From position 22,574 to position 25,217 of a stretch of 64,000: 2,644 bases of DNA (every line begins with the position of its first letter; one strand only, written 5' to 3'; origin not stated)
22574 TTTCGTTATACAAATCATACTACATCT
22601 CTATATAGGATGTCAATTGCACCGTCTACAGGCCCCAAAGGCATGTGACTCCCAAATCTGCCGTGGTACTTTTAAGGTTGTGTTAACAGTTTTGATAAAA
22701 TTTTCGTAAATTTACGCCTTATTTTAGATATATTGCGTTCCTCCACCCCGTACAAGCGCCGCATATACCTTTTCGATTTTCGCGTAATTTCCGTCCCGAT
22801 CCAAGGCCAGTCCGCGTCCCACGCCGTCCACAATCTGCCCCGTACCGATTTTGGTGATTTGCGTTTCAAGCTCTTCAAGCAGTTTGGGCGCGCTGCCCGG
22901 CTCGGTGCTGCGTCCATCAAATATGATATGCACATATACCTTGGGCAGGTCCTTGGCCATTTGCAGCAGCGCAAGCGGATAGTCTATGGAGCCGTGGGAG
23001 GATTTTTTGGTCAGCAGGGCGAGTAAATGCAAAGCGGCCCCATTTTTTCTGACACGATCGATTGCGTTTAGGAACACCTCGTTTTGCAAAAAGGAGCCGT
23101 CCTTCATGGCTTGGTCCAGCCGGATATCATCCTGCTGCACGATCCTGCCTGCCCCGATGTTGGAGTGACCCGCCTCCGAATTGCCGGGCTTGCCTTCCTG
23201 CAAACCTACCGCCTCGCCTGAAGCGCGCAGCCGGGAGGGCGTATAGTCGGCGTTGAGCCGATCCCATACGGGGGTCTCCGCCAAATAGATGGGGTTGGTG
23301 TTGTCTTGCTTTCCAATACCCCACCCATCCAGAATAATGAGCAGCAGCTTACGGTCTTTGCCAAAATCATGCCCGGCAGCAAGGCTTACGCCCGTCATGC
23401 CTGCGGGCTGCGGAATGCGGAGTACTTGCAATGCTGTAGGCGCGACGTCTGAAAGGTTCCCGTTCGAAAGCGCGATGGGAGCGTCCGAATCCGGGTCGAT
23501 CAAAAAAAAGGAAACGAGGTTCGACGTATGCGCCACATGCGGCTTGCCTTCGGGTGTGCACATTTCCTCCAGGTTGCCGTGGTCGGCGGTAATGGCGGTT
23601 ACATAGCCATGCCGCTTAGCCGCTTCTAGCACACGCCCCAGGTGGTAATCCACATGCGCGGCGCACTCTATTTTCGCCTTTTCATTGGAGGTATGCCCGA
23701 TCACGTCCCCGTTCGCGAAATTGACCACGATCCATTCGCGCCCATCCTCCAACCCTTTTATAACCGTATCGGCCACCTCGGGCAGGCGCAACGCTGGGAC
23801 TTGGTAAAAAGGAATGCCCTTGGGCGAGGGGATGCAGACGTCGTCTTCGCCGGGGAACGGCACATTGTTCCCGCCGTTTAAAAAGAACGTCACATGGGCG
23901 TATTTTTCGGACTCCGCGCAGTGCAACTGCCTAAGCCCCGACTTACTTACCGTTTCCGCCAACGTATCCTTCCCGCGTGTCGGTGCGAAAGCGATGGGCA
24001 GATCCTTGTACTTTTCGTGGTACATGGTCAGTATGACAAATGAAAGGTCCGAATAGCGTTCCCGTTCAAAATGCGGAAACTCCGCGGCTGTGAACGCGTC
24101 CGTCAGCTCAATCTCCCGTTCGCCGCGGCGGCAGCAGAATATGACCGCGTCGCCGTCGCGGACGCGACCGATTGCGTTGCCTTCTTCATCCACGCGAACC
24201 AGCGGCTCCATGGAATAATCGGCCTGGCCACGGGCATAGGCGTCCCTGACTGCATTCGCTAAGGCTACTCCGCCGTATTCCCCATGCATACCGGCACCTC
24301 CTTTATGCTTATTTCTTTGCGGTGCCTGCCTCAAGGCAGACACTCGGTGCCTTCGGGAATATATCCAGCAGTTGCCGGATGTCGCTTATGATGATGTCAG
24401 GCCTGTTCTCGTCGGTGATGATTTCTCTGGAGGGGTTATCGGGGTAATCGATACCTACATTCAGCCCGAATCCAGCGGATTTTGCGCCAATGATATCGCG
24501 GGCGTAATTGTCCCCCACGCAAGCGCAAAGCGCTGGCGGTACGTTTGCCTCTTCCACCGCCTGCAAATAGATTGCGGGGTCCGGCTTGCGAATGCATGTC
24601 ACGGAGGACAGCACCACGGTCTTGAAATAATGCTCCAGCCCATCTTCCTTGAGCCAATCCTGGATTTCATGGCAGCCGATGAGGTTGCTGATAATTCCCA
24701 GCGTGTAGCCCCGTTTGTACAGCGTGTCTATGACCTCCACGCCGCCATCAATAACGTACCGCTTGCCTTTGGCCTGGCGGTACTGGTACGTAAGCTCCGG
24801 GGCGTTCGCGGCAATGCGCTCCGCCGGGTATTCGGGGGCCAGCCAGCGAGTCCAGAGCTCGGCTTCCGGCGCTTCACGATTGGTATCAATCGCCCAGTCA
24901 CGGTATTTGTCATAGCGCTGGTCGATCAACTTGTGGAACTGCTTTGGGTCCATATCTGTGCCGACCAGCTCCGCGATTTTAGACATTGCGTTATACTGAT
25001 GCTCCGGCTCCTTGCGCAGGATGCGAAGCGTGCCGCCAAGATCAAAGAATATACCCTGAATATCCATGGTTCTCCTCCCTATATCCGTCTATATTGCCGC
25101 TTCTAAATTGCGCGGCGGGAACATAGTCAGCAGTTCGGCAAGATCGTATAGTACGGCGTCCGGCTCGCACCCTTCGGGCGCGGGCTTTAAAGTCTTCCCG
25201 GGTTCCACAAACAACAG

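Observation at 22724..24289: Circularly permuted iPGM-like phosphomutase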

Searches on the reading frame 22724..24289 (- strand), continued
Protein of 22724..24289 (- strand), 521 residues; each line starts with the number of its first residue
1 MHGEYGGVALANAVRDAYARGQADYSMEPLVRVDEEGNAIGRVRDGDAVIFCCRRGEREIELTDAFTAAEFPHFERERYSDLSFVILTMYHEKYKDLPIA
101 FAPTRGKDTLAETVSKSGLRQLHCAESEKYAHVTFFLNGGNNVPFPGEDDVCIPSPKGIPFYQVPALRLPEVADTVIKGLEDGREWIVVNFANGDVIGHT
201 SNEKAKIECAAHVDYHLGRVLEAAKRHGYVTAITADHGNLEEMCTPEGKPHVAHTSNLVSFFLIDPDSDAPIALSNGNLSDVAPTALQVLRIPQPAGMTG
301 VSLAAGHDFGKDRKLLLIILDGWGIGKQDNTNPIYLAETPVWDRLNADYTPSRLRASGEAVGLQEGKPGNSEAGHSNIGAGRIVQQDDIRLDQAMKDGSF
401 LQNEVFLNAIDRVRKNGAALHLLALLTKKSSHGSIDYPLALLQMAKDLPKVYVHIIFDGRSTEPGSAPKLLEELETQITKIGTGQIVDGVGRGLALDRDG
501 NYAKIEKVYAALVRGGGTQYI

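Call 57: search_protein_families(library=ncbifam, proteins=[L088:3299-4276:+, L088:4282-5931:+, L088:5943-6986:+, L086:8589-10409:+, L086:10433-11560:+, L086:11702-12898:+, L081:16526-18364:+, L081:18462-19766:+, L086:12966-13451:+, L086:5073-5783:-], max_evalue=0.00001)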
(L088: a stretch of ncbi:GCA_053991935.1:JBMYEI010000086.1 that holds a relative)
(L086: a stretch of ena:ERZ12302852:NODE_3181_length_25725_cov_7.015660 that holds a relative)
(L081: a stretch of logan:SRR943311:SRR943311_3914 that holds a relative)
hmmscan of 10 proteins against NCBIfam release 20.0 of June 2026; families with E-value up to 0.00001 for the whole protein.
L088:3299-4276:+ (325 aa): 5 families
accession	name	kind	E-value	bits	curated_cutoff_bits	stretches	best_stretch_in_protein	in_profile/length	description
TIGR03261.1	phnS2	equivalog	8.6e-48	163.1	392.75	1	8-291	7-296/334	putative 2-aminoethylphosphonate ABC transporter substrate-binding protein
NF011620.1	PRK15046.1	equivalog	6.2e-21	74.5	310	1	39-290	42-298/334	2-aminoethylphosphonate ABC transporter substrate-binding protein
TIGR03227.1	PhnS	equivalog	3e-17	62.6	395.3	1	42-288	55-306/360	2-aminoethylphosphonate ABC transporter substrate-binding protein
TIGR01254.1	sfuA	subfamily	4e-16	59.1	93.4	1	21-293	1-278/306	thiamine ABC transporter substrate-binding protein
TIGR01256.1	modA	equivalog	7e-08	32.6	62.5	1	199-276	140-215/217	molybdate ABC transporter substrate-binding protein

L088:4282-5931:+ (549 aa): 24 families
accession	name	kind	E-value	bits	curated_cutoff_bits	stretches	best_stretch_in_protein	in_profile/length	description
TIGR03262.1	PhnU2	equivalog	1.3e-56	192.4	593.25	1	6-543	8-536/546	putative 2-aminoethylphosphonate ABC transporter permease subunit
TIGR02141.1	modB_ABC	equivalog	1.1e-44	152.6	182.6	2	56-263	4-206/208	molybdate ABC transporter permease subunit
TIGR01581.1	Mo_ABC_porter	hypoth_equivalog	1.4e-42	145.7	210.3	2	39-257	10-224/225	ABC transporter permease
NF011624.0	PRK15050.1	equivalog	1.5e-39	135.9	247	2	9-249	32-270/297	2-aminoethylphosphonate ABC transporter permease subunit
TIGR02139.1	permease_CysT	equivalog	8.2e-39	133.8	246.1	2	3-263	4-259/265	sulfate ABC transporter permease subunit CysT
TIGR00969.1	3a0106s02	subfamily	3.4e-37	128.4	240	2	5-264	21-271/272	sulfate ABC transporter permease subunit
NF007047.0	PRK09500.1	equivalog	2.4e-35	122.4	326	2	291-544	10-256/257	spermidine/putrescine ABC transporter permease PotC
NF006939.0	PRK09421.1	equivalog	6.6e-33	114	262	2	58-267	18-225/230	molybdate ABC transporter permease subunit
NF008208.0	PRK10971.1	equivalog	2.2e-31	109.4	415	2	8-247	22-249/277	sulfate/thiosulfate ABC transporter permease CysT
NF040839.1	tungstate_WtpB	equivalog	3e-31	109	340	2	7-263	4-248/251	tungstate ABC transporter permease WtpB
NF007044.0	PRK09497.1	equivalog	1.1e-29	103.8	348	2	8-231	21-245/285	spermidine/putrescine ABC transporter permease PotB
TIGR03226.1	PhnU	equivalog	8.7e-29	101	283.45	2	16-252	57-291/311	2-aminoethylphosphonate ABC transporter permease subunit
TIGR03255.1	PhnV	equivalog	1.4e-28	100.3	358.7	1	301-542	27-267/270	2-aminoethylphosphonate ABC transport system, membrane component PhnV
NF007963.0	PRK10683.1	equivalog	2e-26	93.1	489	2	31-221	78-270/317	putrescine ABC transporter permease PotH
TIGR02140.1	permease_CysW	equivalog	1.2e-24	87.2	329.1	2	9-266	10-259/261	sulfate ABC transporter permease subunit CysW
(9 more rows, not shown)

L088:5943-6986:+ (347 aa): 184 families (the best 25 are shown)
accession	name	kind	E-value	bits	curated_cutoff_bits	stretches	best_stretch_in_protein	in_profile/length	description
NF006987.0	PRK09452.1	equivalog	1.9e-109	365.9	482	1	2-318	21-335/378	spermidine/putrescine ABC transporter ATP-binding protein PotA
TIGR03265.1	PhnT2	equivalog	1.5e-107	359.9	457.7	1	2-341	8-336/353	putative 2-aminoethylphosphonate ABC transporter ATP-binding protein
NF043075.1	MMSYN1_0197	equivalog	6.9e-106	354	550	1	2-343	6-333/341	spermidine/putrescine ABC transporter ATP-binding protein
NF008653.0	PRK11650.1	subfamily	1.6e-105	353.1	432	1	2-344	7-342/357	sn-glycerol-3-phosphate ABC transporter ATP-binding protein UgpC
TIGR01187.1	potA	subfamily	1.2e-104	349.9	355.6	1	30-324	2-294/325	polyamine ABC transporter ATP-binding protein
NF008513.0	PRK11432.1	equivalog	7.3e-99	331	496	1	2-332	10-329/351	ferric ABC transporter ATP-binding protein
NF040933.2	ABC_arch_GlcV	equivalog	2e-98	329.6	450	1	2-343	6-351/357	glucose ABC transporter ATP-binding protein GlcV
NF008233.0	PRK11000.1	equivalog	1.1e-89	300.9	568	1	2-341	7-345/369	maltose/maltodextrin ABC transporter ATP-binding protein MalK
TIGR03258.1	PhnT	equivalog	1.4e-87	294.1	499.15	1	7-340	17-348/359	2-aminoethylphosphonate ABC transport system ATP-binding subunit PhnT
TIGR00968.1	3a0106s01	subfamily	4e-85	285.1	342.75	1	2-239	4-235/237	sulfate ABC transporter ATP-binding protein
NF040840.2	tungstate_WtpC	equivalog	5.8e-83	279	440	1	2-294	5-282/347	tungstate ABC transporter ATP-binding protein WtpC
NF008621.0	PRK11607.1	equivalog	8.6e-81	271.6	613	1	3-316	24-336/377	putrescine ABC transporter ATP-binding subunit PotG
TIGR01186.1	proV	subfamily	1.9e-75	254.2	326.6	1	6-260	1-255/363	betaine/proline/choline family ABC transporter ATP-binding protein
NF008105.0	PRK10851.1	equivalog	1.2e-73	247.9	502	1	2-247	6-249/362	sulfate/thiosulfate ABC transporter ATP-binding protein CysA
NF040729.1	ABC_ATP_SaoA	equivalog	1.3e-59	201.7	360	1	14-212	21-210/248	ABC transporter ATP-binding protein SaoA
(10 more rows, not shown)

L086:8589-10409:+ (606 aa): 24 families
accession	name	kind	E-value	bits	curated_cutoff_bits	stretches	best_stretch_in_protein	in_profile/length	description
TIGR03262.1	PhnU2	equivalog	8.5e-34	117.1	593.25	1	31-586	7-522/546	putative 2-aminoethylphosphonate ABC transporter permease subunit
TIGR02141.1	modB_ABC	equivalog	7.8e-30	104.1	182.6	2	96-301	3-204/208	molybdate ABC transporter permease subunit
NF006939.0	PRK09421.1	equivalog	6.3e-26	91.2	262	2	87-275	6-192/230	molybdate ABC transporter permease subunit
TIGR02139.1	permease_CysT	equivalog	4e-25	88.9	246.1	2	84-253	44-207/265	sulfate ABC transporter permease subunit CysT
TIGR00969.1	3a0106s02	subfamily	1.2e-24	87.2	240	2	31-267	20-232/272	sulfate ABC transporter permease subunit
NF040839.1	tungstate_WtpB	equivalog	8.8e-24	84.5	340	2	81-251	34-198/251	tungstate ABC transporter permease WtpB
TIGR01581.1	Mo_ABC_porter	hypoth_equivalog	1.5e-21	76.9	210.3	1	76-292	11-219/225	ABC transporter permease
NF011624.0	PRK15050.1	equivalog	3.3e-20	72.4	247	2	29-299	26-281/297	2-aminoethylphosphonate ABC transporter permease subunit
NF008208.0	PRK10971.1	equivalog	5.6e-20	71.9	415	2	96-293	63-255/277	sulfate/thiosulfate ABC transporter permease CysT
NF007044.0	PRK09497.1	equivalog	1.2e-18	67.6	348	1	28-294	9-266/285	spermidine/putrescine ABC transporter permease PotB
TIGR03226.1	PhnU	equivalog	3e-18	66.3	283.45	2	30-299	45-299/311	2-aminoethylphosphonate ABC transporter permease subunit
NF007047.0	PRK09500.1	equivalog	1.6e-16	60.7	326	1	34-293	10-242/257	spermidine/putrescine ABC transporter permease PotC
TIGR03255.1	PhnV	equivalog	1.8e-15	57.3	358.7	2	334-584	19-252/270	2-aminoethylphosphonate ABC transport system, membrane component PhnV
TIGR02140.1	permease_CysW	equivalog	7.6e-14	51.8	329.1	1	30-306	5-259/261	sulfate ABC transporter permease subunit CysW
NF008620.0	PRK11602.1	equivalog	1.9e-13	50.3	442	1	34-304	26-274/291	sulfate/thiosulfate ABC transporter permease CysW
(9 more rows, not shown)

L086:10433-11560:+ (375 aa): 185 families (the best 25 are shown)
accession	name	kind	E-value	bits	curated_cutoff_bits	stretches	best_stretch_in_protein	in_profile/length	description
NF008653.0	PRK11650.1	subfamily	2.2e-100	336.2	432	1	1-367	1-355/357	sn-glycerol-3-phosphate ABC transporter ATP-binding protein UgpC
NF006987.0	PRK09452.1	equivalog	8.7e-96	320.9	482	1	4-299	18-303/378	spermidine/putrescine ABC transporter ATP-binding protein PotA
NF008233.0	PRK11000.1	equivalog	8.2e-92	307.9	568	1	1-362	1-356/369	maltose/maltodextrin ABC transporter ATP-binding protein MalK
TIGR03265.1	PhnT2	equivalog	5.4e-91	305.4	457.7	1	3-331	4-319/353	putative 2-aminoethylphosphonate ABC transporter ATP-binding protein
NF043075.1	MMSYN1_0197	equivalog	1.7e-90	303.4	550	1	4-360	3-340/341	spermidine/putrescine ABC transporter ATP-binding protein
TIGR01187.1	potA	subfamily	4.7e-87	292.1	355.6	1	34-347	1-313/325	polyamine ABC transporter ATP-binding protein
NF040933.2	ABC_arch_GlcV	equivalog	3.6e-86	289.2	450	1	3-302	2-293/357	glucose ABC transporter ATP-binding protein GlcV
NF008513.0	PRK11432.1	equivalog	3.7e-81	272.8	496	1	4-304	7-292/351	ferric ABC transporter ATP-binding protein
TIGR03258.1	PhnT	equivalog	6.9e-79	265.5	499.15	1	2-252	7-250/359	2-aminoethylphosphonate ABC transport system ATP-binding subunit PhnT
TIGR00968.1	3a0106s01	subfamily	3.6e-77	259.1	342.75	1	4-242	1-233/237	sulfate ABC transporter ATP-binding protein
NF008621.0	PRK11607.1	equivalog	1.2e-75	254.7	613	1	4-304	20-312/377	putrescine ABC transporter ATP-binding subunit PotG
NF040840.2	tungstate_WtpC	equivalog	1e-71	242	440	1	4-300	2-281/347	tungstate ABC transporter ATP-binding protein WtpC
NF008105.0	PRK10851.1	equivalog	1.8e-70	237.4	502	1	3-300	2-285/362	sulfate/thiosulfate ABC transporter ATP-binding protein CysA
TIGR01186.1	proV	subfamily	9.6e-69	232.2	326.6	1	14-252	4-241/363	betaine/proline/choline family ABC transporter ATP-binding protein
NF007027.0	PRK09493.1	equivalog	3.9e-54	183.5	379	1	4-240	2-236/240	glutamine ABC transporter ATP-binding protein GlnQ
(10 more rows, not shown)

L086:11702-12898:+ (398 aa): 0 families

L081:16526-18364:+ (612 aa): 23 families
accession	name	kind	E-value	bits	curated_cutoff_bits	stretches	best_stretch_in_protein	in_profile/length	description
TIGR03262.1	PhnU2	equivalog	4.5e-48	164.2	593.25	1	34-599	7-531/546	putative 2-aminoethylphosphonate ABC transporter permease subunit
TIGR02141.1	modB_ABC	equivalog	1.5e-39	135.8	182.6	2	100-305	3-202/208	molybdate ABC transporter permease subunit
TIGR00969.1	3a0106s02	subfamily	3e-36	125.3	240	2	85-306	51-267/272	sulfate ABC transporter permease subunit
TIGR02139.1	permease_CysT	equivalog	3.5e-33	115.3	246.1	2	95-304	50-254/265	sulfate ABC transporter permease subunit CysT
NF006939.0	PRK09421.1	equivalog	1.2e-31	109.9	262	2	94-308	9-220/230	molybdate ABC transporter permease subunit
TIGR03255.1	PhnV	equivalog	2.6e-30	106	358.7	2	405-599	70-263/270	2-aminoethylphosphonate ABC transport system, membrane component PhnV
NF007047.0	PRK09500.1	equivalog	1.7e-28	100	326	2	37-312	11-255/257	spermidine/putrescine ABC transporter permease PotC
NF011624.0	PRK15050.1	equivalog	2.1e-25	89.4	247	2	27-312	21-288/297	2-aminoethylphosphonate ABC transporter permease subunit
TIGR01581.1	Mo_ABC_porter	hypoth_equivalog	2.6e-24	86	210.3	2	94-300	20-221/225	ABC transporter permease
NF008208.0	PRK10971.1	equivalog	1.2e-23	84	415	2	71-260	35-216/277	sulfate/thiosulfate ABC transporter permease CysT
NF040839.1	tungstate_WtpB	equivalog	6.4e-23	81.7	340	2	82-311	31-249/251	tungstate ABC transporter permease WtpB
TIGR03226.1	PhnU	equivalog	1.6e-22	80.4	283.45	2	71-299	72-294/311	2-aminoethylphosphonate ABC transporter permease subunit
TIGR02140.1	permease_CysW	equivalog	1.4e-18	67.4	329.1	2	94-306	46-253/261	sulfate ABC transporter permease subunit CysW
NF007044.0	PRK09497.1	equivalog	2e-18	66.9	348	1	33-295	12-261/285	spermidine/putrescine ABC transporter permease PotB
NF008620.0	PRK11602.1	equivalog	1.5e-16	60.4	442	1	97-307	66-271/291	sulfate/thiosulfate ABC transporter permease CysW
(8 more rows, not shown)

L081:18462-19766:+ (434 aa): 0 families

L086:12966-13451:+ (161 aa): 0 families

L086:5073-5783:- (236 aa): 3 families
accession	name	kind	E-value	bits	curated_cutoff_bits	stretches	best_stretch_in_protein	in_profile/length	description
NF053857.1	LysphglycPlipDStph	equivalog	7.6e-08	32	450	1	3-68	48-113/305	lysophosphatidylglycerol phospholipase D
NF006989.0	PRK09454.1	equivalog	2.4e-07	30.4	264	1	2-69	11-78/251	glycerophosphodiester phosphodiesterase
NF008354.0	PRK11143.1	equivalog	2.5e-06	26.6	254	1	4-62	34-92/359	glycerophosphodiester phosphodiesterase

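Call 79: search_solved_structures(query=L065:11598-12794:+, max_evalue=0.01)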
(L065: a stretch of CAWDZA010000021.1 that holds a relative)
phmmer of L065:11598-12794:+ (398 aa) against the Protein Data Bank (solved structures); distinct sequences matched with E-value up to 0.01: 16.
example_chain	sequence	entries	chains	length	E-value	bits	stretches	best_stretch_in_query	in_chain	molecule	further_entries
5b3f_A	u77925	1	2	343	1e-09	41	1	187-348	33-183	Phosphoribulokinase/uridine kinase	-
6gve_J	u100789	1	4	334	2.1e-07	33.3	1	191-343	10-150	Phosphoribulokinase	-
9qkn_A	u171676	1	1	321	2.8e-07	32.9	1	188-345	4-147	Uridine kinase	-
9qko_B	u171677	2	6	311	3.8e-07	32.5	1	189-345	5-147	cyanobacteria specific phoshoribulokinase from Hyella disjuncta PCC 6712 | cyanobacteria specific phosphoribulokinase from Chroococcidiopsis PCC 6712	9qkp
6kev_A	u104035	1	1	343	7.2e-07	31.6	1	190-343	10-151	Phosphoribulokinase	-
6hzk_A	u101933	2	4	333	7.3e-07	31.5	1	191-343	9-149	Phosphoribulokinase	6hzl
6pwz_A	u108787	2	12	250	3.5e-06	29.3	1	187-349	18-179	Uridine-cytidine kinase 2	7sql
1udw_A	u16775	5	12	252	3.6e-06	29.3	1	187-349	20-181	Uridine-cytidine kinase 2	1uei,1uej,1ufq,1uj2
6n53_A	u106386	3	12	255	3.7e-06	29.2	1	187-349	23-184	Uridine-cytidine kinase 2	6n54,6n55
1xrj_A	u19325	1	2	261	4e-06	29.1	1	187-349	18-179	Uridine-cytidine kinase 2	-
2jeo_A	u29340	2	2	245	4.5e-06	28.9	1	189-349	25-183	URIDINE-CYTIDINE KINASE 1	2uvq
9sgf_A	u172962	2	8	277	6.4e-06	28.4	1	187-349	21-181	Uridine-cytidine kinase 1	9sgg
6h7g_A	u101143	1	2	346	0.00035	22.7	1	223-343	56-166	Phosphoribulokinase, chloroplastic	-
1rz3_A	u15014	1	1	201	0.0019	20.3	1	189-359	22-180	hypothetical protein RBSTP0775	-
3w8r_A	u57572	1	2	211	0.003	19.7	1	189-341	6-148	Uridine kinase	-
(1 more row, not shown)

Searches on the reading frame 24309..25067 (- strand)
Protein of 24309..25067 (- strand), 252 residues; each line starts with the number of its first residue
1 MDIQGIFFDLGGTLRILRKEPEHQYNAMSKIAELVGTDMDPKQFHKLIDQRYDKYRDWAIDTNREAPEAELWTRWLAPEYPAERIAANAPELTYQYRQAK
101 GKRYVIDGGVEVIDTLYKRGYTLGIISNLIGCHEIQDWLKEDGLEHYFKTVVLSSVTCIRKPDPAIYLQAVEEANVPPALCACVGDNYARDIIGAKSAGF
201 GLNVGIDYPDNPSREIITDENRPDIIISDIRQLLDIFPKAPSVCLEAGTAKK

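Call 3: search_protein_families(library=pfam, proteins=[window:24309-25067:-], max_evalue=0.01)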
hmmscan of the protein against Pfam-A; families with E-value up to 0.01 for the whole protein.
window:24309-25067:- (252 aa): 3 families
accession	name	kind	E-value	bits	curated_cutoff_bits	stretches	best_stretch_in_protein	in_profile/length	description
PF13419.12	HAD_2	-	6.2e-18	66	23.8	1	23-199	15-172/178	Haloacid dehalogenase-like hydrolase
PF00702.32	Hydrolase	-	2.4e-17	64.4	26.4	1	3-199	1-191/191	haloacid dehalogenase-like hydrolase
PF13242.12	Hydrolase_like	-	8.2e-08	32.5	22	1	159-200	2-43/75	HAD-hyrolase-like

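Call 4: search_protein_families(library=ncbifam, proteins=[window:24309-25067:-], max_evalue=0.01)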
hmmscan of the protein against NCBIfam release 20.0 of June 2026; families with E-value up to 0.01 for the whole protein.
window:24309-25067:- (252 aa): 33 families (the best 25 are shown)
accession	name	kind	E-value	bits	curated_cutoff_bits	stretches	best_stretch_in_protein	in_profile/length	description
TIGR02253.1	CTE7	subfamily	1.2e-24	87.4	169.75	1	3-234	2-221/221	TIGR02253 family HAD-type hydrolase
TIGR02252.1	DREG-2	subfamily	1.3e-23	83.8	155.2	1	6-200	3-199/203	HAD hydrolase, REG-2-like, family IA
TIGR02254.1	YjjG_YfnB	equivalog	2.6e-18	66.3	159.9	1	5-237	3-223/223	YjjG family noncanonical pyrimidine nucleotidase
NF009695.0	PRK13222.1-2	equivalog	1.4e-15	57.4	225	1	6-237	9-222/226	phosphoglycolate phosphatase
NF009804.0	PRK13288.1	equivalog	3.7e-13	49.4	218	1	109-237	87-210/215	pyrophosphatase PpaX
TIGR01662.1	HAD-SF-IIIA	subfamily_domain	2.5e-12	47.1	44.6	1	94-200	15-133/141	HAD-IIIA family hydrolase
NF053830.1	RUBPPhHalo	equivalog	1.1e-11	44.8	330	1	4-236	3-233/234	ribulose-1,5-bisphosphate 5-phosphatase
TIGR01549.1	HAD-SF-IA-v1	subfamily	5.2e-11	43.2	23.3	1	102-199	60-149/149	HAD-IA family hydrolase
NF009698.0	PRK13223.1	equivalog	1.1e-10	41.1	466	1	96-235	93-227/272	phosphoglycolate phosphatase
NF006976.0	PRK09449.1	equivalog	1.3e-10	41.1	183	1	82-200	72-190/225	pyrimidine 5'-nucleotidase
TIGR01449.2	PGP_bact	equivalog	2.6e-10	40.2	180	1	39-233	32-209/213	phosphoglycolate phosphatase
TIGR02009.1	PGMB-YQAB-SF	subfamily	1.5e-08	35.1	153.35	1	3-187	1-169/186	beta-phosphoglucomutase family hydrolase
NF052576.1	PymNtasePynAStpc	equivalog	1.5e-08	34.5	350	1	95-237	92-227/229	pyrimidine 5'-nucleotidase PynA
TIGR01428.1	HAD_type_II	equivalog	2.6e-08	34.1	125.4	1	110-201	97-186/197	haloacid dehalogenase type II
TIGR01454.1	AHBA_synth_RP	hypoth_equivalog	5.8e-08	32.6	246.65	1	96-236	68-202/205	AHBA synthesis associated protein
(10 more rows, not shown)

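Call 78: search_solved_structures(query=window:24309-25067:-, max_evalue=0.00001)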
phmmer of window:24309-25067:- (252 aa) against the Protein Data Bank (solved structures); distinct sequences matched with E-value up to 0.00001: 18.
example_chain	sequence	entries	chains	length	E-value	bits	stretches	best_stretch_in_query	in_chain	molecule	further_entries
2hoq_A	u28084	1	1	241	3.3e-10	43.2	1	106-240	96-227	Putative HAD-hydrolase PH1655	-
6z1l_A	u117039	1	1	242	3.9e-09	39.7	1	3-237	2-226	BH32.12 protein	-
3k1z_A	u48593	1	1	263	4e-09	39.7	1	72-201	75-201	Haloacid dehalogenase-like hydrolase domain-containing protein 3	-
4ygq_A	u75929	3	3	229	4.1e-09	39.6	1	105-200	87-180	Hydrolase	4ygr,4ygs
9eqd_A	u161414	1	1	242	7.5e-09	38.8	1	3-237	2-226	CT1.5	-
6q7q_A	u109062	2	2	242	8.8e-09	38.6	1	3-237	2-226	OE1.3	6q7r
3kzx_A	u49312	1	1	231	6e-08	35.8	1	97-200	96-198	HAD-superfamily hydrolase, subfamily IA, variant 1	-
6q7p_A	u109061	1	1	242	6.2e-08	35.8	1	3-237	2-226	OE1.2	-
1x42_A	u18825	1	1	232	7.3e-08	35.6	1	3-237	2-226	hypothetical protein PH0459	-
8bp1_A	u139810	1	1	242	7.4e-08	35.6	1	3-237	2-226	BHMeHis1.0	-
6z1k_A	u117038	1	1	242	1e-07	35.1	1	3-237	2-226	BH32.6 protein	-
3u26_A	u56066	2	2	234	1.9e-07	34.2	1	3-237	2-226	PF00702 domain protein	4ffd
6q7n_A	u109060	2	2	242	2e-07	34.1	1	3-237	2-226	BH32 | OE1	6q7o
7o1d_A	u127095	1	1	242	2.1e-07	34.1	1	3-237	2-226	BH32.7 protein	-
2zg6_A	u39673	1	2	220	1.2e-06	31.5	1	79-198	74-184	Putative uncharacterized protein ST2620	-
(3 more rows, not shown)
